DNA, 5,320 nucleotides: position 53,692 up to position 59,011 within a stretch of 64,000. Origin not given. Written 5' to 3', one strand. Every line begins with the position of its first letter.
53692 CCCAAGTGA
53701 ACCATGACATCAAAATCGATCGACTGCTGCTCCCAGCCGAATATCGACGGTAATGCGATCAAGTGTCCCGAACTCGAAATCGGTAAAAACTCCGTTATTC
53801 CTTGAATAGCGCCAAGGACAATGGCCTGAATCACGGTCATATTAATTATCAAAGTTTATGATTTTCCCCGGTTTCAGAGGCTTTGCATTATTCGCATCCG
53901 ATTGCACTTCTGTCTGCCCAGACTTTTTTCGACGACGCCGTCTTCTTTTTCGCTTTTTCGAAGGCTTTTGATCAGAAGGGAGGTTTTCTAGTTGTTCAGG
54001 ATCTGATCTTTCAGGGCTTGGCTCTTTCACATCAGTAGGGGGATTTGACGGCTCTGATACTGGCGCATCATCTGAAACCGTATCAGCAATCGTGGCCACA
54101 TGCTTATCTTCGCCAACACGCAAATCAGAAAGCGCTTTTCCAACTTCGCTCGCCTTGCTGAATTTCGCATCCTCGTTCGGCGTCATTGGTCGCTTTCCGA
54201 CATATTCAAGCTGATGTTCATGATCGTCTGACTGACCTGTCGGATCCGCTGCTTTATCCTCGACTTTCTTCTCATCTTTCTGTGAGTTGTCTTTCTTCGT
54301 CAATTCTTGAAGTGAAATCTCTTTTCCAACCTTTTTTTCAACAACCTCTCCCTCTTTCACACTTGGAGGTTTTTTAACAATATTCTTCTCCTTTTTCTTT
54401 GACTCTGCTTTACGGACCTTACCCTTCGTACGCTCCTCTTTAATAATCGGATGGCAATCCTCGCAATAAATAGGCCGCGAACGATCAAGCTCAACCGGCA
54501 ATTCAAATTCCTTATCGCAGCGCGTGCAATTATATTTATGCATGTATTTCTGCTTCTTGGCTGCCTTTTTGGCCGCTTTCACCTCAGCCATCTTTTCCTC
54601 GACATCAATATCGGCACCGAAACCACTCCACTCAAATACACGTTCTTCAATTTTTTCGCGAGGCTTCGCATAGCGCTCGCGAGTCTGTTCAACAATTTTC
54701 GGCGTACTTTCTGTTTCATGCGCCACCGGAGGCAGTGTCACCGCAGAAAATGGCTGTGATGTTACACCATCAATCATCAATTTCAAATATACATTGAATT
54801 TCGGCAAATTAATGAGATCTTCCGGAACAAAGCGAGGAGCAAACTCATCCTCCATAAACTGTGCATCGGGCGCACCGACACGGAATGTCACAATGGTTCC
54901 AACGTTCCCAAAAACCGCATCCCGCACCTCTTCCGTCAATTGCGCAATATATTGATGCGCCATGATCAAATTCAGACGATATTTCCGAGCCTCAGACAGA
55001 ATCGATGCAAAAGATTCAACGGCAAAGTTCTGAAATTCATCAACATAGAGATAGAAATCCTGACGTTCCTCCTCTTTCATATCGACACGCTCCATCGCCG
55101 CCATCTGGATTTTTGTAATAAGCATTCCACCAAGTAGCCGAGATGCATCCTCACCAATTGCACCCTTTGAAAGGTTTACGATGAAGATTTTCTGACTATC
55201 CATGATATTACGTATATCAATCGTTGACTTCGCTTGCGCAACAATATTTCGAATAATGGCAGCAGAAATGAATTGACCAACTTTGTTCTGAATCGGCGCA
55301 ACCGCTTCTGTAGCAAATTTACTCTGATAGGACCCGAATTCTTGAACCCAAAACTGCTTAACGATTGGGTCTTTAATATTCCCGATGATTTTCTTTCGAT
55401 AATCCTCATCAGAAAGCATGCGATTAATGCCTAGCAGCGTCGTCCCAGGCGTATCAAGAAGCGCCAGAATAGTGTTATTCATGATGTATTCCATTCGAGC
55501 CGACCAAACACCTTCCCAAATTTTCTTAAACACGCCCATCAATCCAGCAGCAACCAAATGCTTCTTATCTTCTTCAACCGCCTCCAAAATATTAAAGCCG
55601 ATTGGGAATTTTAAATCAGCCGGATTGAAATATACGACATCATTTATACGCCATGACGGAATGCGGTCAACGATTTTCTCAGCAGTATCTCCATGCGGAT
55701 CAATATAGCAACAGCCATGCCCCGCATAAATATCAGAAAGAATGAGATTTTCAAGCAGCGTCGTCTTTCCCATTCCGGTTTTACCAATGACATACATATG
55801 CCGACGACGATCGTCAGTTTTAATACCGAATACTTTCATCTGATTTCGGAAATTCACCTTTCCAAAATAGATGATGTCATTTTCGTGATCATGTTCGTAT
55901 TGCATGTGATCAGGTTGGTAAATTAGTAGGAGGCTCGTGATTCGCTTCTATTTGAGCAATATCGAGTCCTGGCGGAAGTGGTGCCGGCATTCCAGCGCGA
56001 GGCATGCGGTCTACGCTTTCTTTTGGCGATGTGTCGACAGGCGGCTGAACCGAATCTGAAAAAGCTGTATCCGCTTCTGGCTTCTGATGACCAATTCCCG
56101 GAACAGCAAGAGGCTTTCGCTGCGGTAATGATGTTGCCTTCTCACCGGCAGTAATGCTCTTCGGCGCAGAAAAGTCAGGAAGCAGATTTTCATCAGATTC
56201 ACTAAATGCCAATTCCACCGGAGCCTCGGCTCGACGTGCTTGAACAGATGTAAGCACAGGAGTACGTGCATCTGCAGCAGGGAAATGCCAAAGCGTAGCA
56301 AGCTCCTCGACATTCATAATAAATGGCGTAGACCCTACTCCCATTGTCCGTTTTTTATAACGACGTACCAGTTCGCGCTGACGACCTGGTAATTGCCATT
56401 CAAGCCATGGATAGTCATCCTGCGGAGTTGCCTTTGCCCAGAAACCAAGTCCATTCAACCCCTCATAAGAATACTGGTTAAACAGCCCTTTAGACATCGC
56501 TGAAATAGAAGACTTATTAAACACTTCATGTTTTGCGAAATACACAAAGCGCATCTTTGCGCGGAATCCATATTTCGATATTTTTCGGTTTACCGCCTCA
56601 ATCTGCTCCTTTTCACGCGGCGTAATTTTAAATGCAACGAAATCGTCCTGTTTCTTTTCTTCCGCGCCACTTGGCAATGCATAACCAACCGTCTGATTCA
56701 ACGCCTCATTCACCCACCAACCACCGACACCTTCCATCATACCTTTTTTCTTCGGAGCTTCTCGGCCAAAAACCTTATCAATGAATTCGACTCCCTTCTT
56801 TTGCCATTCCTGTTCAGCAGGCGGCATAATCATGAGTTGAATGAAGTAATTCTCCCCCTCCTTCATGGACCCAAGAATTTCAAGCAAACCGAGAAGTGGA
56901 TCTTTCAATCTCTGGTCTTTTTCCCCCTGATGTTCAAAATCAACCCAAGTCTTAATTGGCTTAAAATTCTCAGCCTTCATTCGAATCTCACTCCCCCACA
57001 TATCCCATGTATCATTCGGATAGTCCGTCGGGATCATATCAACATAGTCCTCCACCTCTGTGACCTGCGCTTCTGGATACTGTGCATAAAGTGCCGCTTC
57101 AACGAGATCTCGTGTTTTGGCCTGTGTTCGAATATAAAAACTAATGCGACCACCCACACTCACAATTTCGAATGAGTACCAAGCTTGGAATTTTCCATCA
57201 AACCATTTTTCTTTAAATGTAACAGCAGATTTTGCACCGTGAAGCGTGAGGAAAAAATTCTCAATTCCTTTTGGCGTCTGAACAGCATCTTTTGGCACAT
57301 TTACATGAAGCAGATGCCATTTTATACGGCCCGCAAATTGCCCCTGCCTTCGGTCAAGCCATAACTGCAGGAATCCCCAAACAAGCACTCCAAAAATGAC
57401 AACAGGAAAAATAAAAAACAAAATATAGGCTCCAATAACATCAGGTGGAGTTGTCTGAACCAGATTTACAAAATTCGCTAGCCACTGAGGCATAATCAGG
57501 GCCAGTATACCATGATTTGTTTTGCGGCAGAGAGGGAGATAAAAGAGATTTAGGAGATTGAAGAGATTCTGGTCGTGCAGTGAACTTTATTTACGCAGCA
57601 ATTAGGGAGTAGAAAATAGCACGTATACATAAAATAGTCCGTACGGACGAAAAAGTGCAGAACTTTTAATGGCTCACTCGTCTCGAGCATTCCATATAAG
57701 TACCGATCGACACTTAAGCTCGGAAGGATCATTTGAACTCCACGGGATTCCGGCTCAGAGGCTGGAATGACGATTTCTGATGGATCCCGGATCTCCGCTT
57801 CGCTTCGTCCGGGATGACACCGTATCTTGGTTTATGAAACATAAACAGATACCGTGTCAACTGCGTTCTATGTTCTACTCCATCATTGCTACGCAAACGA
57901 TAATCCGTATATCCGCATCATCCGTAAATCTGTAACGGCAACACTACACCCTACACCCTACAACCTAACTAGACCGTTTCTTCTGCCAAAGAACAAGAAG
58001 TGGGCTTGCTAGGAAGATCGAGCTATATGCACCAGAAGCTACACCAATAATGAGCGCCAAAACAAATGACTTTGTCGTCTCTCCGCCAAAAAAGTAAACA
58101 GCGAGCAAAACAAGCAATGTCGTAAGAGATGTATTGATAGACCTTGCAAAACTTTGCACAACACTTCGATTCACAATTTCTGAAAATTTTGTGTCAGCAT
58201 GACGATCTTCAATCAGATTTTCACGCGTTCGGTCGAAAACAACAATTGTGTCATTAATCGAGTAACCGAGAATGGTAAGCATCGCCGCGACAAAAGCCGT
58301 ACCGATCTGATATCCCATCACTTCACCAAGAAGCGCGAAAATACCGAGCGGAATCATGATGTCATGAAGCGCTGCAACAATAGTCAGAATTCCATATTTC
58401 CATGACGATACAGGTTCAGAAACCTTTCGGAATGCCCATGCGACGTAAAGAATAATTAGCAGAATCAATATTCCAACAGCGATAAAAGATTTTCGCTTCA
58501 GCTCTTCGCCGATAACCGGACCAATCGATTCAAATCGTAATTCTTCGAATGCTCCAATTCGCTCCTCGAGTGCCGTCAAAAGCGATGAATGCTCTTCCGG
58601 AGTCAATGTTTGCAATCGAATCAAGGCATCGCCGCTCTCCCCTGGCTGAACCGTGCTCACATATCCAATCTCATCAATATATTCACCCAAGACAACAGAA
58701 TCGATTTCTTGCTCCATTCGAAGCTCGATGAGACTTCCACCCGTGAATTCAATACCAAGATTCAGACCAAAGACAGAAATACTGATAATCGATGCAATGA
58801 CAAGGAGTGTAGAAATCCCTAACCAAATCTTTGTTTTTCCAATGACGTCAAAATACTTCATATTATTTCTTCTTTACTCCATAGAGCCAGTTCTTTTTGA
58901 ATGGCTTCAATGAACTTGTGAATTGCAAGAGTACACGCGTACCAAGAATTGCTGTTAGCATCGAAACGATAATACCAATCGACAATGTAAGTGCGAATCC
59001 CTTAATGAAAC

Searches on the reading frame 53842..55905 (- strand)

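Call 91: search_protein_families(library=pfam, proteins=[window:53842-55905:-], max_evalue=0.00001)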
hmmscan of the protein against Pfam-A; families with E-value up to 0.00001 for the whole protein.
window:53842-55905:- (687 aa): 3 families
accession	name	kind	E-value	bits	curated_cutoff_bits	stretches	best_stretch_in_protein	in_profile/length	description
PF10412.15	TrwB_AAD_bind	-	8.9e-11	41.7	20.5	1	29-343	10-310/387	Type IV secretion-system coupling protein DNA-binding domain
PF02534.20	T4SS-DNA_transf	-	6.3e-06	25.7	20.1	0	26-326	44-347/468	Type IV secretory system Conjugative DNA transfer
PF23477.1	zf_Tbcl_2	-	8.7e-06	25.8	27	0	454-485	2-33/37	Probable treble clef zinc finger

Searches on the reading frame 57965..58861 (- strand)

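Call 91: search_protein_families(library=pfam, proteins=[window:57965-58861:-], max_evalue=0.00001)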
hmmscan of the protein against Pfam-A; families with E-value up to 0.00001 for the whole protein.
window:57965-58861:- (298 aa): 2 families
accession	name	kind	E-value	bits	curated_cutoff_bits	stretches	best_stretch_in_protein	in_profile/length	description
PF02355.23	SecD_SecF_C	-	5.3e-54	182.9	20.5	1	103-294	11-188/189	Protein export membrane protein SecD/SecF, C-terminal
PF07549.19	Sec_GG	-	1.1e-09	37.9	20.3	1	26-51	1-26/28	SecD/SecF GG Motif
